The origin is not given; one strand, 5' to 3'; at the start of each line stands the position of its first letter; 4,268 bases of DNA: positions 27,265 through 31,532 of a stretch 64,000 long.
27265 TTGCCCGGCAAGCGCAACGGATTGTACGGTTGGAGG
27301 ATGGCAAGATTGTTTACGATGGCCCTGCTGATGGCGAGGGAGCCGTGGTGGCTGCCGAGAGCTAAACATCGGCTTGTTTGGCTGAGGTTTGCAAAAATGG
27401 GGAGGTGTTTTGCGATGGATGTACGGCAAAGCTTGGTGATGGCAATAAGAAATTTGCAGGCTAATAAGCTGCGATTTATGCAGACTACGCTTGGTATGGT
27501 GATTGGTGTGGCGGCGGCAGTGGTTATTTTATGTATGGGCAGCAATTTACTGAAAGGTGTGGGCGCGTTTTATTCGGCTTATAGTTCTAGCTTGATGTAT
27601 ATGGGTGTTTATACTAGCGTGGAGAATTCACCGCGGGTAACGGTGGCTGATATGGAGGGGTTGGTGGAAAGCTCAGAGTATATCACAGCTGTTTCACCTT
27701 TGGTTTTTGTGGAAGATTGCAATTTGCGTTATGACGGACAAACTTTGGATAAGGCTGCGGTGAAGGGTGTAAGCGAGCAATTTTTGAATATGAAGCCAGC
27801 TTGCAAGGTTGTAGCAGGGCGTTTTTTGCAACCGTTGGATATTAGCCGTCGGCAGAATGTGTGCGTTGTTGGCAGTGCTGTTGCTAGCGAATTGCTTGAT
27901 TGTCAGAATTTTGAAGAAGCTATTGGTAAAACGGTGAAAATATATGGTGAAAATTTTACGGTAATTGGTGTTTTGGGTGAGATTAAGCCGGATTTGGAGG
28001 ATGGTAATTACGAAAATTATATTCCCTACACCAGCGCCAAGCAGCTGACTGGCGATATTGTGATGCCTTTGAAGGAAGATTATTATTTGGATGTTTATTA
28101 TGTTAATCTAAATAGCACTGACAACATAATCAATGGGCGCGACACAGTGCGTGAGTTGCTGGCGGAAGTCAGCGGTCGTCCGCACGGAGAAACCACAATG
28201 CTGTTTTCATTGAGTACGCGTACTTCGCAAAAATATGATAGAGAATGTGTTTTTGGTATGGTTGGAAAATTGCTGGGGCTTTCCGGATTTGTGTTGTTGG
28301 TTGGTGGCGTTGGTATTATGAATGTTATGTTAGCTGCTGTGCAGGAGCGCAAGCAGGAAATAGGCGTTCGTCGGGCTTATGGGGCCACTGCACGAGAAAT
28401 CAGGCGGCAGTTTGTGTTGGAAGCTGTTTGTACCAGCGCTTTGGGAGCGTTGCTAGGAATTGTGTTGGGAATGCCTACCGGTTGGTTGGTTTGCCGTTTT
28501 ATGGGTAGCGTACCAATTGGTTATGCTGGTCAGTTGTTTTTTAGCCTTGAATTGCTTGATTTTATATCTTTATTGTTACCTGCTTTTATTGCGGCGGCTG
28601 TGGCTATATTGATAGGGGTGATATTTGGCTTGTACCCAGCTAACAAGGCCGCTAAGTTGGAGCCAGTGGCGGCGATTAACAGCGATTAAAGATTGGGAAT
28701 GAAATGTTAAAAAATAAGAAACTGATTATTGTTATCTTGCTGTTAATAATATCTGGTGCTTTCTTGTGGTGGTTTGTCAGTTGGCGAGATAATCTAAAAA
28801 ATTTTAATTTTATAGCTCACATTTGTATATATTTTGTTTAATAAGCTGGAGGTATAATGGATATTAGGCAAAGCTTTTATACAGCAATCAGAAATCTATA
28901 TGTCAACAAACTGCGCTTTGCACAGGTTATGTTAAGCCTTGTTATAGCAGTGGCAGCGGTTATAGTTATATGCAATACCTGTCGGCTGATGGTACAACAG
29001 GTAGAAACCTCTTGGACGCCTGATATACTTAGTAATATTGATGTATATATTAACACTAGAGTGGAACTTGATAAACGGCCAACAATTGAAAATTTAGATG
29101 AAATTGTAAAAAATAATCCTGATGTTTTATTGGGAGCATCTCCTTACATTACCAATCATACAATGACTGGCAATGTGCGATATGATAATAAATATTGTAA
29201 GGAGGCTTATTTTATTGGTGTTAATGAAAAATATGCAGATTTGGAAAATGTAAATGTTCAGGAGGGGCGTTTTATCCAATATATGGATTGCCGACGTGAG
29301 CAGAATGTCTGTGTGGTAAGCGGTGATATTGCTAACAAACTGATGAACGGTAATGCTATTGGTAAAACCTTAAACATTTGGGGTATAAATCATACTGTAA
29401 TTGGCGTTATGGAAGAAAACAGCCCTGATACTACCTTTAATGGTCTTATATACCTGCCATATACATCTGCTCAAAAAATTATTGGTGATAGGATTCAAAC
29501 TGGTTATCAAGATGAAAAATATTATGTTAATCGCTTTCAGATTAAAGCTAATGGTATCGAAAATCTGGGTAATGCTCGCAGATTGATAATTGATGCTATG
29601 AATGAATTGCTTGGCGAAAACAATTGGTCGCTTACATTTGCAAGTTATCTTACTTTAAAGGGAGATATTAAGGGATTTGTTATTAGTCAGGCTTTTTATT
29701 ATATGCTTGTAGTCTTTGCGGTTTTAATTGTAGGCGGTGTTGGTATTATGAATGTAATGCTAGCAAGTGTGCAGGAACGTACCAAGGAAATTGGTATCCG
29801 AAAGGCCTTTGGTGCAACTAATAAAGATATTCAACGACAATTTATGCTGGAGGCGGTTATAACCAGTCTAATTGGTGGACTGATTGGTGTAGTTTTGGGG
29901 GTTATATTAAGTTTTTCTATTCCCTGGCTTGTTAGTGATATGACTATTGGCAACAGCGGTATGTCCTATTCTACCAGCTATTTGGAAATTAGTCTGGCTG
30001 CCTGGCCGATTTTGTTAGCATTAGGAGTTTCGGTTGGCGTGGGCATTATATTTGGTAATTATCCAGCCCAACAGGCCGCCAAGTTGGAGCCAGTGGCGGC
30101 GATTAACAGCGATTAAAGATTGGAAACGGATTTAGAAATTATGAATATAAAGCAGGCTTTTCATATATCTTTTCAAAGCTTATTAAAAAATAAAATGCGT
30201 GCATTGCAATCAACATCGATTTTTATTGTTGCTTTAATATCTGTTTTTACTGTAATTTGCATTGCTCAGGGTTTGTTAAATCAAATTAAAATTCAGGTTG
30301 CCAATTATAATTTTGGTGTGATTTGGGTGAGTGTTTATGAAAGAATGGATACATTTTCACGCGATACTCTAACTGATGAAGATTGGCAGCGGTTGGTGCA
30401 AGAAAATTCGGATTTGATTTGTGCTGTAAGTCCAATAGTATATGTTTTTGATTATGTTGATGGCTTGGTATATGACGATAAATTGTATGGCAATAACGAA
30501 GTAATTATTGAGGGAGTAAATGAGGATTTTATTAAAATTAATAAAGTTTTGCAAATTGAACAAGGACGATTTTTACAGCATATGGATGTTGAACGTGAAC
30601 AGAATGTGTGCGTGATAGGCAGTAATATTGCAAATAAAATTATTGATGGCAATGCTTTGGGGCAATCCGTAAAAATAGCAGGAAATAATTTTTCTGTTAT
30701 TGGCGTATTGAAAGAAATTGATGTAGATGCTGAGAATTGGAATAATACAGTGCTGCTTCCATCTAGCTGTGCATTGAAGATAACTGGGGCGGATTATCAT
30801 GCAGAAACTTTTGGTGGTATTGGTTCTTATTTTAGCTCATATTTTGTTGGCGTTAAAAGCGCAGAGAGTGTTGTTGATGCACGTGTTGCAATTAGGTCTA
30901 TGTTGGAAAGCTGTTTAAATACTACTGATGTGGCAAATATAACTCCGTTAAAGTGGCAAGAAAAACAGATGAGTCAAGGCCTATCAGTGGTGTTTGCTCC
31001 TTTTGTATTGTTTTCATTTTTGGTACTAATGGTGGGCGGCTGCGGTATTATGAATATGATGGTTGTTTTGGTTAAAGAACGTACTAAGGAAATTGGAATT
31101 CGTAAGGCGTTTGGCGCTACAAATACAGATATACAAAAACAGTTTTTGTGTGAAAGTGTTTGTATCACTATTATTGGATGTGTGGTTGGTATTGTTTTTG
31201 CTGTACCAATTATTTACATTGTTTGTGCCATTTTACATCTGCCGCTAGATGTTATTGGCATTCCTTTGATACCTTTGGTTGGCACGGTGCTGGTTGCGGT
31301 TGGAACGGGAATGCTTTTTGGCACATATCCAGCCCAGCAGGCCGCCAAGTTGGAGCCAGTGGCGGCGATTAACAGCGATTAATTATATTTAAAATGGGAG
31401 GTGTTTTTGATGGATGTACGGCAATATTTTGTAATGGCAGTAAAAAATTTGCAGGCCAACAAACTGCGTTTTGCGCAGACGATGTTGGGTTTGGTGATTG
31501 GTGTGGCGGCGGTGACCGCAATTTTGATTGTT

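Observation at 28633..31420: Cassette-like mosaic: AT-rich permease bodies carry the identical GC-rich 60-bp 3' tail, and permeases 1 and 4 share the RBS and first ~100 nt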

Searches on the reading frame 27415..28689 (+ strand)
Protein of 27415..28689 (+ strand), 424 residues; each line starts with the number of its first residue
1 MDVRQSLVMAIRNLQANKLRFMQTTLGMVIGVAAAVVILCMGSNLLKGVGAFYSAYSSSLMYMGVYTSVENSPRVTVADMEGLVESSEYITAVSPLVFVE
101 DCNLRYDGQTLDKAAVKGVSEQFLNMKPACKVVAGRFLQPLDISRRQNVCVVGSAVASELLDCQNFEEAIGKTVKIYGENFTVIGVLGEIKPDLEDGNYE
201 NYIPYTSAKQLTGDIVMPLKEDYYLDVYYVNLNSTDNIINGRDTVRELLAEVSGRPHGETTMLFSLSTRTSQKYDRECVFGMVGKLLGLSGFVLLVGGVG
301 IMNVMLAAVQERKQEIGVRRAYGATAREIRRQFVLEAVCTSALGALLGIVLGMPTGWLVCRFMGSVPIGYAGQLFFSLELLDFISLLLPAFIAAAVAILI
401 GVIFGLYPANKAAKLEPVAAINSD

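Call 9: search_protein_families(library=pfam, proteins=[window:27415-28689:+])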
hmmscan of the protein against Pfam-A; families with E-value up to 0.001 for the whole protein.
window:27415-28689:+ (424 aa): 2 families
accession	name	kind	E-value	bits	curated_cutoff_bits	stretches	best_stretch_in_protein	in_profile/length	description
PF12704.14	MacB_PCD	-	1.7e-30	107.3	27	1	24-238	4-197/207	MacB-like periplasmic core domain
PF02687.27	FtsX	-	3.5e-21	75.9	25.5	1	289-417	3-120/120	FtsX-like permease C-terminal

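Call 33: search_protein_families(library=ncbifam, proteins=[window:27415-28689:+], max_evalue=0.001)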
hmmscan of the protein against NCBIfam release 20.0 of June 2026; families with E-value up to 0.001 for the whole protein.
window:27415-28689:+ (424 aa): 9 families
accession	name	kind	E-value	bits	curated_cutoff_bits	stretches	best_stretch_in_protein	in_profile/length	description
NF007826.0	PRK10535.1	equivalog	2.5e-38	131.8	966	1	3-422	254-646/648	macrolide ABC transporter ATP-binding protein/permease MacB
TIGR03434.1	ADOP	subfamily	5.8e-27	94.1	622.3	1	97-422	511-801/803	ADOP family duplicated permease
NF008357.0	PRK11146.1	exception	3.5e-13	49.1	439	1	295-421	278-411/414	lipoprotein-releasing ABC transporter permease subunit LolE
TIGR02212.1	lolCE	equivalog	1.2e-12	47.6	362.45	1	293-422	276-409/411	lipoprotein-releasing ABC transporter permease subunit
TIGR02213.1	lolE_release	exception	1.4e-12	47.2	540.35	1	295-423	275-410/411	lipoprotein-releasing ABC transporter permease subunit LolE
NF038346.1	FtsX_actino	exception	1.6e-05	24.5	250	1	288-360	185-257/308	permease-like cell division protein FtsX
NF008076.0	PRK10814.1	exception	6.1e-05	22.2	473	1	282-421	266-396/399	lipoprotein-releasing ABC transporter permease subunit LolC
NF038347.1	FtsX_Gpos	exception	0.0006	19.3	225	1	301-360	186-245/296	permease-like cell division protein FtsX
TIGR00439.2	FtsX_Gneg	equivalog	0.00065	19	255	1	301-370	185-254/292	permease-like cell division protein FtsX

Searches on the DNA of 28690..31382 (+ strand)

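Call 75: search_dna_similar(query=window:28690-31382:+, collection=plasmids, mode=distant, max_rows=8)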
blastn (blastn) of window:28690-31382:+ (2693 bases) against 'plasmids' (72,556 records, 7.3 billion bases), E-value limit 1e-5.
Records with a match: 5; places in all: 5; records where one place covers at least 80% of the query: 0.
Best place of each record, by identity: 60-80% 5.
By first word of the organism name: Escherichia 2; Arthrobacter 1; Pseudoalteromonas 1; Priestia 1.
By predicted mobility (MOB-suite, as given by PLSDB): non-mobilizable 3; conjugative 2.
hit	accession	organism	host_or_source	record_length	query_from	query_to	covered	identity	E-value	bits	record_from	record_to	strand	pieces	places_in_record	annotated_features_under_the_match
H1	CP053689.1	Arthrobacter citreus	pure culture,soil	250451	1038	2428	7%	78.4%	2e-9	146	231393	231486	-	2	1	FtsX-like permease family protein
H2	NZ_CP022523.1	Pseudoalteromonas sp. NC201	pure culture,sea water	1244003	1039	1156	4%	72.0%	8e-7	65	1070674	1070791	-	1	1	none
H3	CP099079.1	Escherichia coli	culture,Pooled faeces sample collected ...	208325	1036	1142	4%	73.8%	7e-8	68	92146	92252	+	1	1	ATP-binding cassette domain-containing protein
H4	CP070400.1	Escherichia coli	animal,chicken caecal content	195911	1036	1142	4%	73.8%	7e-8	68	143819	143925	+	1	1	ATP-binding cassette domain-containing protein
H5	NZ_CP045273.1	Priestia megaterium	pure culture,Paper surface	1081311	1041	1143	4%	73.8%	8e-7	65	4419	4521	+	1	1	none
